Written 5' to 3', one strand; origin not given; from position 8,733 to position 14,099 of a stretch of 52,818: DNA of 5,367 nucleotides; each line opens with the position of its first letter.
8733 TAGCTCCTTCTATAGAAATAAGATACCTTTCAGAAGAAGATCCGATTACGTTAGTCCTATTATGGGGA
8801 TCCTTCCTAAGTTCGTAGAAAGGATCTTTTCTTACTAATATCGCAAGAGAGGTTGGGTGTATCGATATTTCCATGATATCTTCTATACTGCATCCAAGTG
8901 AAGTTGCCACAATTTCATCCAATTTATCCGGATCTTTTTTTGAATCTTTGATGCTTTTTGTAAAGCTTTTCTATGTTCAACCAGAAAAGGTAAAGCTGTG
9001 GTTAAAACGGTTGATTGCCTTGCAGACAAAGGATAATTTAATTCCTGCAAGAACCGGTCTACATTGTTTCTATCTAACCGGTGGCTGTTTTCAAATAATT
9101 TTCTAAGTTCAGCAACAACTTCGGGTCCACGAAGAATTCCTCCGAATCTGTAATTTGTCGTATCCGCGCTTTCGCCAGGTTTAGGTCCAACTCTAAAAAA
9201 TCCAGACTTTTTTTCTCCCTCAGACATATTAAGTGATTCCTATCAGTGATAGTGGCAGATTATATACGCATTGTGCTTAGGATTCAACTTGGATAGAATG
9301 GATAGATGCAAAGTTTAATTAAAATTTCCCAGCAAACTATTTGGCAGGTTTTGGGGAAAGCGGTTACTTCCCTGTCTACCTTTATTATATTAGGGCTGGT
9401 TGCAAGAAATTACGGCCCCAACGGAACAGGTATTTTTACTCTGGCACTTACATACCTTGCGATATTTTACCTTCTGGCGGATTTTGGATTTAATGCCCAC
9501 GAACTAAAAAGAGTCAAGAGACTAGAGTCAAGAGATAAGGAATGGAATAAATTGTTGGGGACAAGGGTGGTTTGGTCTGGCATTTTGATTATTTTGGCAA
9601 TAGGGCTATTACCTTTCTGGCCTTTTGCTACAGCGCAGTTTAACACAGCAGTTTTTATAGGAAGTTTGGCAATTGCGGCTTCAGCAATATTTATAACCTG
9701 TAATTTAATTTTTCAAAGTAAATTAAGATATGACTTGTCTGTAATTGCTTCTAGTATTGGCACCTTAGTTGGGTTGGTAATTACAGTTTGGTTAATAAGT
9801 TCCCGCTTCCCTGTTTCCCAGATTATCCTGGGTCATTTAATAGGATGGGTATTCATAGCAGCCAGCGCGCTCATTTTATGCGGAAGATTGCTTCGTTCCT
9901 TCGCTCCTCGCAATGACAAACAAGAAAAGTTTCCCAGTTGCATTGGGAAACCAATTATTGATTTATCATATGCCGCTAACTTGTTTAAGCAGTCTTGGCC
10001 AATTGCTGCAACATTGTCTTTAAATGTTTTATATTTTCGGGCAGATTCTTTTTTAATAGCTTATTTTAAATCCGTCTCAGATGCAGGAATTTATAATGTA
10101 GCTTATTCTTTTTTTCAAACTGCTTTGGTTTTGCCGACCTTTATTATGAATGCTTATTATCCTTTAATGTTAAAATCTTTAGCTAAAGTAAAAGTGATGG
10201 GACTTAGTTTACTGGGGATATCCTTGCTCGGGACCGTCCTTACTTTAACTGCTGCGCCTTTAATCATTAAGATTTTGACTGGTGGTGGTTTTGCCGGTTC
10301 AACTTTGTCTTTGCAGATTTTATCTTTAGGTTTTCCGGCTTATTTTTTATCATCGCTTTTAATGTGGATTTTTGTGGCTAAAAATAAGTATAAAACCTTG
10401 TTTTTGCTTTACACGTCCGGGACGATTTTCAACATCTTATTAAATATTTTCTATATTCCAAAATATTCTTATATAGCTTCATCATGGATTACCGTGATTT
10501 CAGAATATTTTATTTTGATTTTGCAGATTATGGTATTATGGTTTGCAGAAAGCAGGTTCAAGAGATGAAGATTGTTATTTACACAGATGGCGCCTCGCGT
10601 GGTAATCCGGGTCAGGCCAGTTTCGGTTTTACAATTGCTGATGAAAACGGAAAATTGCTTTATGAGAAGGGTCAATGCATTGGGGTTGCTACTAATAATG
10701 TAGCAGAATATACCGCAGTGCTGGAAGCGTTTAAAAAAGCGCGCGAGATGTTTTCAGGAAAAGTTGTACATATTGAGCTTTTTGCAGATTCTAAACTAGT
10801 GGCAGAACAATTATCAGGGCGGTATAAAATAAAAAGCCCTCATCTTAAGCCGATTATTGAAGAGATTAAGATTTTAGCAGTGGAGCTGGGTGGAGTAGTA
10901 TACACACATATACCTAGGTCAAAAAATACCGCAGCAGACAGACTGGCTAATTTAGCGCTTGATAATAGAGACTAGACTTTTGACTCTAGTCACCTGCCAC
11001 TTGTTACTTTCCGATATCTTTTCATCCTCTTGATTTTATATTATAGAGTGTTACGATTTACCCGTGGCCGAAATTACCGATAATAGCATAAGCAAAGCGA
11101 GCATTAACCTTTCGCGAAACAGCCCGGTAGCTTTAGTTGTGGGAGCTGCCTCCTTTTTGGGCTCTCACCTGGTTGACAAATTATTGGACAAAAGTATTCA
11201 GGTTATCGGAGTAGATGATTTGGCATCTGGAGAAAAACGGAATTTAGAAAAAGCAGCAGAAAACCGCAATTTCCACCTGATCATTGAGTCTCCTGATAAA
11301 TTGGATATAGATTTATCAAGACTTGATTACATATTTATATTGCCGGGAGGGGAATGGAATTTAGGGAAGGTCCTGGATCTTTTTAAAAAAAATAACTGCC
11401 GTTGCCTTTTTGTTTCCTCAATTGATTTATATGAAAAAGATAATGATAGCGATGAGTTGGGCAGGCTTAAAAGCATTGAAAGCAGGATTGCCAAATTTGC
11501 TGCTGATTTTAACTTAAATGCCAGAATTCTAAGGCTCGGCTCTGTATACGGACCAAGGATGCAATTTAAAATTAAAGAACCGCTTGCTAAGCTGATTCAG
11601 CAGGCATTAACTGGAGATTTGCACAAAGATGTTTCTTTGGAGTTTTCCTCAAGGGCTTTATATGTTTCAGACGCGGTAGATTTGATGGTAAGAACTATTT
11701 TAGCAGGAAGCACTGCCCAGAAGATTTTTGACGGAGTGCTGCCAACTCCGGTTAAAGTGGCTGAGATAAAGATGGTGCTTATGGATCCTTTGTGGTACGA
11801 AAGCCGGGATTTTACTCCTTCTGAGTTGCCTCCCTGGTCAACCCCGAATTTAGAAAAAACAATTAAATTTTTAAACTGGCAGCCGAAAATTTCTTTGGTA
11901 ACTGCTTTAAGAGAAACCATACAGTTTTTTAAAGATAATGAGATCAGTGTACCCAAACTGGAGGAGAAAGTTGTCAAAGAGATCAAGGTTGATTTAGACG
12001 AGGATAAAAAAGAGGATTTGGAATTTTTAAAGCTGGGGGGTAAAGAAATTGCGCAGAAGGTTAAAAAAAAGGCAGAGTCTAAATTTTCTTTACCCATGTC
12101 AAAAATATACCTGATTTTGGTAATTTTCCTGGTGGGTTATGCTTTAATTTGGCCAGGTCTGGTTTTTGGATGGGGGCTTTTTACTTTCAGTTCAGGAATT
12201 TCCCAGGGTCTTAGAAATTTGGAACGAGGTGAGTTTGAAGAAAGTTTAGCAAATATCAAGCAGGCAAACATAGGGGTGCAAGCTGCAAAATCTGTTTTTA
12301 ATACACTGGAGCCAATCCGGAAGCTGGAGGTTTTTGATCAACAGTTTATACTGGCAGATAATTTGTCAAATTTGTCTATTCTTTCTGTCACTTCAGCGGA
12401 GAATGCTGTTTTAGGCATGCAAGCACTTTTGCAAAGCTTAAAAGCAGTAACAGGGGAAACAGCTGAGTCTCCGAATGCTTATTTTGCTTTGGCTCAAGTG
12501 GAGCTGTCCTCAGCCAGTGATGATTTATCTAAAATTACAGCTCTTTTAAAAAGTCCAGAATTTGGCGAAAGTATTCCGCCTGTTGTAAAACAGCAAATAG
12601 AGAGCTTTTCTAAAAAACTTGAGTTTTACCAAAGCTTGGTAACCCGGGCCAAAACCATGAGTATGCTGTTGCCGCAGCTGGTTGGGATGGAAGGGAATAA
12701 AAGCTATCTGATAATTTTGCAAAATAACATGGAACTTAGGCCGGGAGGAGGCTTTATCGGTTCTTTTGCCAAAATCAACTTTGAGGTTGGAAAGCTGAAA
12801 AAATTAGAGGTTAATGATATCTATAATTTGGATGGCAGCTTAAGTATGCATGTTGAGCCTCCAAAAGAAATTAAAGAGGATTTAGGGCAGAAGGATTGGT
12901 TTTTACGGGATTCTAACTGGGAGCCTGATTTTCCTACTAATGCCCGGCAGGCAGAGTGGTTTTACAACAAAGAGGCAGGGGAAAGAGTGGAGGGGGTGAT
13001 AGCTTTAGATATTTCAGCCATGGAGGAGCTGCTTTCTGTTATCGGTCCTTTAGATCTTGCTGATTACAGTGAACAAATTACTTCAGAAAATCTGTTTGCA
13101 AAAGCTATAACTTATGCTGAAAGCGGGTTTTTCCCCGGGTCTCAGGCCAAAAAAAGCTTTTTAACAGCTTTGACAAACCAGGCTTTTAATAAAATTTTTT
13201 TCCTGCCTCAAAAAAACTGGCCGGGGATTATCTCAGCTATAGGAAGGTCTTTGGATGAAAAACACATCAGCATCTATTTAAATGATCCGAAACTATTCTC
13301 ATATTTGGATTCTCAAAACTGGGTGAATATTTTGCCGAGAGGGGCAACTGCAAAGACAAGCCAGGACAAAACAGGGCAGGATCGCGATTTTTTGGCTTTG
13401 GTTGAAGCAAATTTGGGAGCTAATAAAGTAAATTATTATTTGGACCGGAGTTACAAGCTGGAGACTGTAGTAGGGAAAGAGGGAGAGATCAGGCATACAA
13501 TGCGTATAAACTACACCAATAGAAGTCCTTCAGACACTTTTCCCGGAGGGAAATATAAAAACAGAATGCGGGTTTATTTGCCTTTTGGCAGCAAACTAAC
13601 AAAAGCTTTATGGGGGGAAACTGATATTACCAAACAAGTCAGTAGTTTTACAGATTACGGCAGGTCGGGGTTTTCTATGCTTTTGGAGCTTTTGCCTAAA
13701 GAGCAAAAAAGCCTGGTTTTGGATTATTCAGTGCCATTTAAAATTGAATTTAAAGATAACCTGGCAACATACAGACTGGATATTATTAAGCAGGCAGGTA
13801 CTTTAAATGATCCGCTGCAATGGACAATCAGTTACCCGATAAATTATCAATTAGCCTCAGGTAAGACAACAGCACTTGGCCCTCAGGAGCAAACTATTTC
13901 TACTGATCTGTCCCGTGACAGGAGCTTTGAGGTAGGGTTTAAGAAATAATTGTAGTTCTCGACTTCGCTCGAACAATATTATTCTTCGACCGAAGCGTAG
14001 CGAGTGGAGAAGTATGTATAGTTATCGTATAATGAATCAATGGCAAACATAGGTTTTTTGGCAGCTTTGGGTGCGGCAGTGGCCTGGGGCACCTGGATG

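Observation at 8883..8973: Canonical -1 slippery heptamer A_AAA_AAG sits exactly where two overlapping ORFan frames would fuse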

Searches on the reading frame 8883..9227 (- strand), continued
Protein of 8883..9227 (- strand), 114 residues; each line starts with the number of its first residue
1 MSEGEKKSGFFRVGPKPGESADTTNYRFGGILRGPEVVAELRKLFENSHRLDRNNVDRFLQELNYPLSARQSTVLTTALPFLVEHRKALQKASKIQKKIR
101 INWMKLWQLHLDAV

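Call 74: fold_search(model_id=the predicted structure, library=viral)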
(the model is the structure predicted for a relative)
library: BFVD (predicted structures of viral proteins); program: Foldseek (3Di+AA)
matches with E <= 10: 202; with E <= 0.001: 0
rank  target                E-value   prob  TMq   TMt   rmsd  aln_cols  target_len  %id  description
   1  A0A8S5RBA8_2          2.8e-01  0.06  0.08  0.06  45.9       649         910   14  Chromosome segregation ATPase [virus sp. ctmTa7]
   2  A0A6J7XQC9            4.1e-01  0.08  0.09  0.09  29.8       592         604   10  Uncharacterized protein [uncultured Caudovirales phage]
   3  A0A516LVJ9            7.1e-01  0.04  0.08  0.08  38.2       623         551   11  (no name in the UniProt tables at hand)
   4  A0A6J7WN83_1          7.1e-01  0.03  0.08  0.06  41.5       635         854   12  Phage tail tape measure protein [uncultured Caudovirales phage]
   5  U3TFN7                8.8e-01  0.05  0.08  0.05  44.3       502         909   10  Internal virion protein [Ralstonia phage RSB3]
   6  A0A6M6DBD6            9.2e-01  0.03  0.08  0.04  44.8       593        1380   12  (no name in the UniProt tables at hand)
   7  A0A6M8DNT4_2          9.6e-01  0.04  0.10  0.05  41.3       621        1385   14  (no name in the UniProt tables at hand)
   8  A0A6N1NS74            1.0e+00  0.06  0.08  0.12  24.3       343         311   10  Gamma-soluble NSF attachment protein [Tupanvirus deep ocean]
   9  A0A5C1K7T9            1.0e+00  0.06  0.10  0.12  29.7       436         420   10  Virion structural protein [Pseudomonas phage vB_PaeM_PS119XW]
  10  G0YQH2                1.0e+00  0.04  0.08  0.08  58.0       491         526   13  Gp080 [Erwinia phage vB_EamP-S6]
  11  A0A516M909            1.0e+00  0.02  0.08  0.06  42.5       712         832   11  (no name in the UniProt tables at hand)
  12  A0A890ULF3            1.1e+00  0.03  0.07  0.10  42.1       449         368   12  (no name in the UniProt tables at hand)
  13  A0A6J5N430            1.1e+00  0.10  0.12  0.09  36.6       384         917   12  Bacteriophage lambda, GpH, tail tape measure, N-terminal [uncultured Caudovirales phage]
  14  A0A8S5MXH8            1.1e+00  0.08  0.12  0.12  31.0       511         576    9  Tail tape measure [Siphoviridae sp. cth2082]
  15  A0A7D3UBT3            1.1e+00  0.04  0.10  0.10  28.2       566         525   11  (no name in the UniProt tables at hand)
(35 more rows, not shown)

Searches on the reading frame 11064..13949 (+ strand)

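Call 34: search_protein_families(library=pfam, proteins=[window:11064-13949:+], max_evalue=0.00001)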
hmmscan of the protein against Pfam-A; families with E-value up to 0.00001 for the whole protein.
window:11064-13949:+ (961 aa): 2 families
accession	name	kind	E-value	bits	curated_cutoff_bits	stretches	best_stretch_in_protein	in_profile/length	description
PF13196.11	DUF4012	-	4.7e-27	95.7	28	1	543-678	1-136/144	Protein of unknown function (DUF4012)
PF01370.27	Epimerase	-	8.4e-13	48.7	20.9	1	23-214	1-227/240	NAD dependent epimerase/dehydratase family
